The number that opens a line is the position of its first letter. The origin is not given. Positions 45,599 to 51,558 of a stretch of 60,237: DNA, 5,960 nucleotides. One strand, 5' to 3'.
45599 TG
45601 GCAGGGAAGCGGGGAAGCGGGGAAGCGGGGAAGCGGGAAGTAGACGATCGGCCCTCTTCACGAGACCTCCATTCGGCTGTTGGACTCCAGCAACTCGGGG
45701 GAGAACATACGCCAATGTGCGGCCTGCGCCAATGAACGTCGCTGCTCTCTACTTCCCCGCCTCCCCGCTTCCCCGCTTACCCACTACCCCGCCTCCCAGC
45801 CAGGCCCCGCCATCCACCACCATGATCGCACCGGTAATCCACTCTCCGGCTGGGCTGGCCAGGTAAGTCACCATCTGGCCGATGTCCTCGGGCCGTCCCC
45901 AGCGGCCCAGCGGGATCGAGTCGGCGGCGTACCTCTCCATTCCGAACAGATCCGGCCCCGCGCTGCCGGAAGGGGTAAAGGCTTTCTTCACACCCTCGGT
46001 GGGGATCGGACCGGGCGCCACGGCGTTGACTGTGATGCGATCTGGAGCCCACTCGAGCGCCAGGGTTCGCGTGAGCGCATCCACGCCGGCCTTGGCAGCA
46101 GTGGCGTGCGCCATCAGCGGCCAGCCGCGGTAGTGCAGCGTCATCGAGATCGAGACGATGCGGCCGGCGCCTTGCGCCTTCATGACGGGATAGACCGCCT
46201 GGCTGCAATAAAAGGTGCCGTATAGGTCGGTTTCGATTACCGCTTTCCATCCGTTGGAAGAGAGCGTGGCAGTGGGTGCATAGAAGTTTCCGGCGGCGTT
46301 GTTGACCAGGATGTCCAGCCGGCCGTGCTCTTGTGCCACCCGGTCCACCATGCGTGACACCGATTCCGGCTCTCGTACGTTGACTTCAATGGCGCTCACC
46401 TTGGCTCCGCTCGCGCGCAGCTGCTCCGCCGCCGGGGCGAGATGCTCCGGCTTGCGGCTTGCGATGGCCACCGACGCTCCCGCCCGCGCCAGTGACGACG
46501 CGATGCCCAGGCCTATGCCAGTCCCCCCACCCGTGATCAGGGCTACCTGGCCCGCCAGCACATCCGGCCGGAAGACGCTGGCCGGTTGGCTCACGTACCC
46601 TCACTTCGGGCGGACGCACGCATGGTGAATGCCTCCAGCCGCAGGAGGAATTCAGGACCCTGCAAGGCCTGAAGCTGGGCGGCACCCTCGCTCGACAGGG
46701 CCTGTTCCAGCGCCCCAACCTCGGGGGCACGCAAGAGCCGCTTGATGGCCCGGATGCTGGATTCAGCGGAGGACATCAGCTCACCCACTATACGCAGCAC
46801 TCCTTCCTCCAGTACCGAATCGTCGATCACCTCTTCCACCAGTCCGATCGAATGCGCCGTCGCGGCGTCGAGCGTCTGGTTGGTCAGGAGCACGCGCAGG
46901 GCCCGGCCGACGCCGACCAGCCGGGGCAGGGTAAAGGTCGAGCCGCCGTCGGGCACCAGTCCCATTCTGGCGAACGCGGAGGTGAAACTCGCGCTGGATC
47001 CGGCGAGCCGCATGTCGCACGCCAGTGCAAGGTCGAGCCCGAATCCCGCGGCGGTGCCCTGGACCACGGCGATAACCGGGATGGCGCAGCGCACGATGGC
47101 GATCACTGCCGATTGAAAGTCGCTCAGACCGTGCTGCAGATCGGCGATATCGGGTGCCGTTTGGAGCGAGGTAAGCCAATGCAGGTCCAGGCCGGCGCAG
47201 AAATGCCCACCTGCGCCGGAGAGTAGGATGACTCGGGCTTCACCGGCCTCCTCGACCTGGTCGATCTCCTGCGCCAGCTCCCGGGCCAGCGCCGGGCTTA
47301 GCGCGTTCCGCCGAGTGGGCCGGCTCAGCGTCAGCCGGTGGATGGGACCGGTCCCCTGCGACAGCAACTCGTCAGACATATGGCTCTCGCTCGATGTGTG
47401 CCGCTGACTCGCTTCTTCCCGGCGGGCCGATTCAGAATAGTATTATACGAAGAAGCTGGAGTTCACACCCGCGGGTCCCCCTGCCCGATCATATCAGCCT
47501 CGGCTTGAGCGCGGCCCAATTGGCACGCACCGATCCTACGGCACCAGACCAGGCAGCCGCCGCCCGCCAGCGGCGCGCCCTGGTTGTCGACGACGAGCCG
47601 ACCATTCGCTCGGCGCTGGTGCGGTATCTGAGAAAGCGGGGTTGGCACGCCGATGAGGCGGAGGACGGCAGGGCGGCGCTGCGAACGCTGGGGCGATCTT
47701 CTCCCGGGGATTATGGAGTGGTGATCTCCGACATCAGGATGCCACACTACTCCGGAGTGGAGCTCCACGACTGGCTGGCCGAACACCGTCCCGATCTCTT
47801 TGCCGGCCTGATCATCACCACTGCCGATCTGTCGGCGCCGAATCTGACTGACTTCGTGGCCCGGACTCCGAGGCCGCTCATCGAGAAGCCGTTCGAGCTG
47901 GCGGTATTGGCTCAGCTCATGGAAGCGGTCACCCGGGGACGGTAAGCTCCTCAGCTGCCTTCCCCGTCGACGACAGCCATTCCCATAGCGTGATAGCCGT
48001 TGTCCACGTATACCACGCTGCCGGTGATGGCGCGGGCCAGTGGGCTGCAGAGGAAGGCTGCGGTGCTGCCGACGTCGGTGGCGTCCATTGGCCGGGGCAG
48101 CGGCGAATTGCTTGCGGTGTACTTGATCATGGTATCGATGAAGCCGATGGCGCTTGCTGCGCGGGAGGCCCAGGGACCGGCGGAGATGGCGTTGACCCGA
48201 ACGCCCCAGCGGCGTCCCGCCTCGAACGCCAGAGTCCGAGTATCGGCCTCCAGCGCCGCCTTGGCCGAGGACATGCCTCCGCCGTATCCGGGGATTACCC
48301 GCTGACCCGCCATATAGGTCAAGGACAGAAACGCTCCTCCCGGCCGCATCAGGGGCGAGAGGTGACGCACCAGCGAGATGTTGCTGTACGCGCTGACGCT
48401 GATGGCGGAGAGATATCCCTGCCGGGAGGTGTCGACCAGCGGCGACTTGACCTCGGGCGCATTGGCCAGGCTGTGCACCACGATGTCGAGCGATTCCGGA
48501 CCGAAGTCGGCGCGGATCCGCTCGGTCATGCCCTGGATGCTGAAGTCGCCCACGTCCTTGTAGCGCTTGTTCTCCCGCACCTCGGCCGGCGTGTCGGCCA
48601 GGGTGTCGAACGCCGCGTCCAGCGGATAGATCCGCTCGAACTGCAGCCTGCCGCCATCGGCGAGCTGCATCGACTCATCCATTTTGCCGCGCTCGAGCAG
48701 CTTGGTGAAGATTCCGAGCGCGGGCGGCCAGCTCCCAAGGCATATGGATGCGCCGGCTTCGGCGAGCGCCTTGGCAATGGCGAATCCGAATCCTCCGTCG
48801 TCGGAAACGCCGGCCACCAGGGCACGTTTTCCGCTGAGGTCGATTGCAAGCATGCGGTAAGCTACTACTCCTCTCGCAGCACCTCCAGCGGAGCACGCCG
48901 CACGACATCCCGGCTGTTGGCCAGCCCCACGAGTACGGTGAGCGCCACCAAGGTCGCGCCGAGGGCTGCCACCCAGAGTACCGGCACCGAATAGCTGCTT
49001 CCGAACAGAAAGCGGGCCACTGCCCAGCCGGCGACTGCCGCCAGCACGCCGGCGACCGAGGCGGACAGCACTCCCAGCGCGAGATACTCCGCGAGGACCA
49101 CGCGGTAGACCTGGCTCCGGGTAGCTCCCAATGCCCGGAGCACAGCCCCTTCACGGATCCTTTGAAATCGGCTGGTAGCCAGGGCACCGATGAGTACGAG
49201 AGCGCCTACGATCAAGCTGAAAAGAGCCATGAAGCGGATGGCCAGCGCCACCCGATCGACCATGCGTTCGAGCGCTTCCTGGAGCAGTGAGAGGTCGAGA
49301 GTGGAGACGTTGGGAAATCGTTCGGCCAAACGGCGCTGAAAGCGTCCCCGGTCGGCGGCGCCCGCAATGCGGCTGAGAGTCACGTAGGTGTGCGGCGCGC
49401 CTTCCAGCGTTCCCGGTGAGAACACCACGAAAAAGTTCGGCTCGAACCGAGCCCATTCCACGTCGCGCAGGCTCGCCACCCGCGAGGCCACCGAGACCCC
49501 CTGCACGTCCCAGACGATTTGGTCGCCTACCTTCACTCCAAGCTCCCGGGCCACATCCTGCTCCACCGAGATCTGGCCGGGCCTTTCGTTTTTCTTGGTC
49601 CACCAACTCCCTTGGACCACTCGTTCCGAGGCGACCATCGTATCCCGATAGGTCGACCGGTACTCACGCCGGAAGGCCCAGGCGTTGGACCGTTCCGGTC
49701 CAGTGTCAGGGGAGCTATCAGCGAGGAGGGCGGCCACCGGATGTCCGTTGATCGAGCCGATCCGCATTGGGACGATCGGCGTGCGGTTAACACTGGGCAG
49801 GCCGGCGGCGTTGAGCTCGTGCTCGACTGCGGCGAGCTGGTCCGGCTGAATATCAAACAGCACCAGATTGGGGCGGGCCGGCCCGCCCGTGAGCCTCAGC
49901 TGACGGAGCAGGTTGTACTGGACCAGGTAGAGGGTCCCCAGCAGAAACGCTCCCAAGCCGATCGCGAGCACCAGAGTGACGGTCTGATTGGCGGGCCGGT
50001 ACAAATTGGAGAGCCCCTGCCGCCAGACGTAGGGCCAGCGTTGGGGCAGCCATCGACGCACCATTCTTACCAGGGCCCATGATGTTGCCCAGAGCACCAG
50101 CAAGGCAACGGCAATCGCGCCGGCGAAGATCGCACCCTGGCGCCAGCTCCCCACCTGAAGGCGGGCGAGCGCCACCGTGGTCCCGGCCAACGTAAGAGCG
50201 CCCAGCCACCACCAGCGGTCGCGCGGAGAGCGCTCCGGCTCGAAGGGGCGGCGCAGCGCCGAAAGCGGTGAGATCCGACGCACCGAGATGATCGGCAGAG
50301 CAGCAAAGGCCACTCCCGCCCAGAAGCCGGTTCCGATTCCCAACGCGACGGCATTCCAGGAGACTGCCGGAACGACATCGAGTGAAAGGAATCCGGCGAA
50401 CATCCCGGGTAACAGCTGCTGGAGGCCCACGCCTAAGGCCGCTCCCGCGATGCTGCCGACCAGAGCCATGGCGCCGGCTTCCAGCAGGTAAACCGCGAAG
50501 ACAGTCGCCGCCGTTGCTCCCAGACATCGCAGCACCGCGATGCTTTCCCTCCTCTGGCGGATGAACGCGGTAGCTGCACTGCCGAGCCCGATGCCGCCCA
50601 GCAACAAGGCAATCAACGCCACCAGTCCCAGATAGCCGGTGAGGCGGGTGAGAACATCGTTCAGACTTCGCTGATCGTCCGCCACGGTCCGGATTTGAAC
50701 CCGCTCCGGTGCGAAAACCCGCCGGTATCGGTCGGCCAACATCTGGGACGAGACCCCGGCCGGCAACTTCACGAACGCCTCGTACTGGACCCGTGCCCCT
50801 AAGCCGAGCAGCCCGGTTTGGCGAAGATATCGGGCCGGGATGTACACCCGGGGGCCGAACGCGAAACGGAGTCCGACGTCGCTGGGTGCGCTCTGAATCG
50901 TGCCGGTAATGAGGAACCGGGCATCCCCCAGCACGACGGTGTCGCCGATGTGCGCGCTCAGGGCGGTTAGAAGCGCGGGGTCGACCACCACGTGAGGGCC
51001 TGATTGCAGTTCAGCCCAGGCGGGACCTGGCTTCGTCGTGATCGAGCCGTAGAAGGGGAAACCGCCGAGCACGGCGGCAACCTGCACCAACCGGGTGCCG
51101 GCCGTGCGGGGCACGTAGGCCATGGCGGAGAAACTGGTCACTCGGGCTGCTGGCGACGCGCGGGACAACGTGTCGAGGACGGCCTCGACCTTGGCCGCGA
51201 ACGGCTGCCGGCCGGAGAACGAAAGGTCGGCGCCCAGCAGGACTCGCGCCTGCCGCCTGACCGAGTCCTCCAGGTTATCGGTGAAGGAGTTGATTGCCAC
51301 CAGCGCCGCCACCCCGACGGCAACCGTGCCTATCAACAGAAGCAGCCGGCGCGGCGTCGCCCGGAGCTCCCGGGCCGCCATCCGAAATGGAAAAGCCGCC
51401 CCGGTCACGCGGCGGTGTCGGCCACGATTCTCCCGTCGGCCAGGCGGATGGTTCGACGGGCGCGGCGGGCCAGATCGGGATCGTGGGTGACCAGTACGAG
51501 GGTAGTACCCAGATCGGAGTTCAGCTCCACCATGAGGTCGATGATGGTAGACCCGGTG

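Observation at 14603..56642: Dense family of 7-/8-nt tandem-repeat arrays, mostly as inverted array pairs at gene borders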

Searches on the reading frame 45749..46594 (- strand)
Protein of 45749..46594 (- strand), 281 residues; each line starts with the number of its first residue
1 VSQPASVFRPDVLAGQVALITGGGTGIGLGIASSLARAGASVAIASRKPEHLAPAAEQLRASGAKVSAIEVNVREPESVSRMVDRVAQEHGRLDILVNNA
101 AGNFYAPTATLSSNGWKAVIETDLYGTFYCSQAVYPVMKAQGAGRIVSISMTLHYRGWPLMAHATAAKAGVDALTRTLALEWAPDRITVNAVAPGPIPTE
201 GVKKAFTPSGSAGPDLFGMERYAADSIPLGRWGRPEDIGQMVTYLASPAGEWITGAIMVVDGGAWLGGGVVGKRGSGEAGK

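Call 37: search_protein_families(library=pfam, proteins=[window:45749-46594:-], max_evalue=0.01)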
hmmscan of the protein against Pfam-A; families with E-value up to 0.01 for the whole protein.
window:45749-46594:- (281 aa): 7 families
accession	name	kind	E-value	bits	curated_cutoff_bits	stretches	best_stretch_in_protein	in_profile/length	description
PF13561.12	adh_short_C2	-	3.3e-61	207.3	27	1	25-263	6-234/236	Enoyl-(Acyl carrier protein) reductase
PF00106.31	adh_short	-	9.7e-52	175.7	26.6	1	16-205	1-190/195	short chain dehydrogenase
PF08659.16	KR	-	4.5e-11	43.4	22.6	1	18-176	3-161/180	KR domain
PF23441.1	SDR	-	5.6e-08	32.9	27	1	13-266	5-257/258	SDR-like rossmann domain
PF03807.23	F420_oxidored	-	0.00058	20.8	21.6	1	17-67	2-52/94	NADP oxidoreductase coenzyme F420-dependent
PF03435.24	Sacchrp_dh_NADP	-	0.0032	18.2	25.1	1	21-100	4-76/129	Saccharopine dehydrogenase NADP binding domain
PF02737.24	3HCDH_N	-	0.0043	17.4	22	1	20-67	4-50/180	3-hydroxyacyl-CoA dehydrogenase, NAD binding domain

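Call 47: find_related_loci(query=window:45749-46594:-, collection=metagenome_contigs, flank=10000)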
Query window:45749-46594:- (281 aa) in metagenome_contigs; peptide patterns used: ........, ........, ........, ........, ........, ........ (x = any residue, [..] = any of these).
600 stretches matched a pattern (row limit reached: there are more); 476 encode a relative of the query (tblastn E <= 1e-3); the best 80 are kept; 80 distinct loci.
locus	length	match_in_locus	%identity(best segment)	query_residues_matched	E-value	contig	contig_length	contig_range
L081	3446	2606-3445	86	1-280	4e-154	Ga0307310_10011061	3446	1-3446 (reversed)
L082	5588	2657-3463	87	1-269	2e-145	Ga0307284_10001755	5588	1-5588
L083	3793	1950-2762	82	7-277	8e-149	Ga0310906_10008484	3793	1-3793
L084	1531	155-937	87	1-261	6e-157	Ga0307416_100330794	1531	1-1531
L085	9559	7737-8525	84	6-268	1e-143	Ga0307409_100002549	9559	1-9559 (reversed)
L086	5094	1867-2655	86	4-266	2e-144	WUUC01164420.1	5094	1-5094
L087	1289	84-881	86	4-269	5e-156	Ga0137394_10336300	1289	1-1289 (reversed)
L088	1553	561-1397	82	3-281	1e-154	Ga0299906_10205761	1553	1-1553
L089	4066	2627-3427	84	7-273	4e-145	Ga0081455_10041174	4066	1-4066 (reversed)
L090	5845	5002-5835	83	4-281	3e-142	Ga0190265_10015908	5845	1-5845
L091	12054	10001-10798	85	1-266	4e-141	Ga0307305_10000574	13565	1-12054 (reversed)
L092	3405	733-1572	83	4-281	3e-145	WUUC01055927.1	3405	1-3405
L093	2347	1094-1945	81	1-281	2e-149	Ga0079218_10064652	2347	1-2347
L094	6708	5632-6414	86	6-266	1e-139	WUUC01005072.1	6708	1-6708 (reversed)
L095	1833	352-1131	84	7-266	7e-150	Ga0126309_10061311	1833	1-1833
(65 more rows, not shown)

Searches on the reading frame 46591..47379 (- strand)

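Call 63: search_protein_families(library=pfam, proteins=[window:46591-47379:-], max_evalue=0.001)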
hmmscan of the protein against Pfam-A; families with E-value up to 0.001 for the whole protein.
window:46591-47379:- (262 aa): 2 families
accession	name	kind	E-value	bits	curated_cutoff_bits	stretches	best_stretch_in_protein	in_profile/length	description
PF00378.25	ECH_1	-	2.4e-43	148.7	27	1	13-231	6-220/251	Enoyl-CoA hydratase/isomerase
PF16113.10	ECH_2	-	1.2e-25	91.2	27.2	1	14-213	2-200/335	Enoyl-CoA hydratase/isomerase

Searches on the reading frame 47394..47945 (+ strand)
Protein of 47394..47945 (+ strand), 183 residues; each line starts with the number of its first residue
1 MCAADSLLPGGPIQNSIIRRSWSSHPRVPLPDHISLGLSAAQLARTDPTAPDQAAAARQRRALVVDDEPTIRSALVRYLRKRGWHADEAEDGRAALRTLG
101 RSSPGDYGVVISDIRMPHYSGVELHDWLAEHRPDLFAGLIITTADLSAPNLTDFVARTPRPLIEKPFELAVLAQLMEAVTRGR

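Call 63: search_protein_families(library=pfam, proteins=[window:47394-47945:+], max_evalue=0.001)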
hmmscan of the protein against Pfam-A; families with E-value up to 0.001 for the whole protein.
window:47394-47945:+ (183 aa): 1 family
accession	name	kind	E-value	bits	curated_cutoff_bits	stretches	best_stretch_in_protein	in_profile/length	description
PF00072.30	Response_reg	-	3.2e-16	59.9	30.2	1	63-175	2-109/111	Response regulator receiver domain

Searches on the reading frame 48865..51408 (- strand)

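Call 10: search_protein_families(library=pfam, proteins=[window:48865-51408:-])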
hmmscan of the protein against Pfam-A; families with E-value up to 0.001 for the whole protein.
window:48865-51408:- (847 aa): 2 families
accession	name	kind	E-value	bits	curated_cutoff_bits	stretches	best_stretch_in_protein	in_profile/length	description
PF02687.27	FtsX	-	6.9e-25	87.9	25.5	2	262-381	2-120/120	FtsX-like permease C-terminal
PF12704.14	MacB_PCD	-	1.6e-14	55.1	27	1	23-229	2-205/207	MacB-like periplasmic core domain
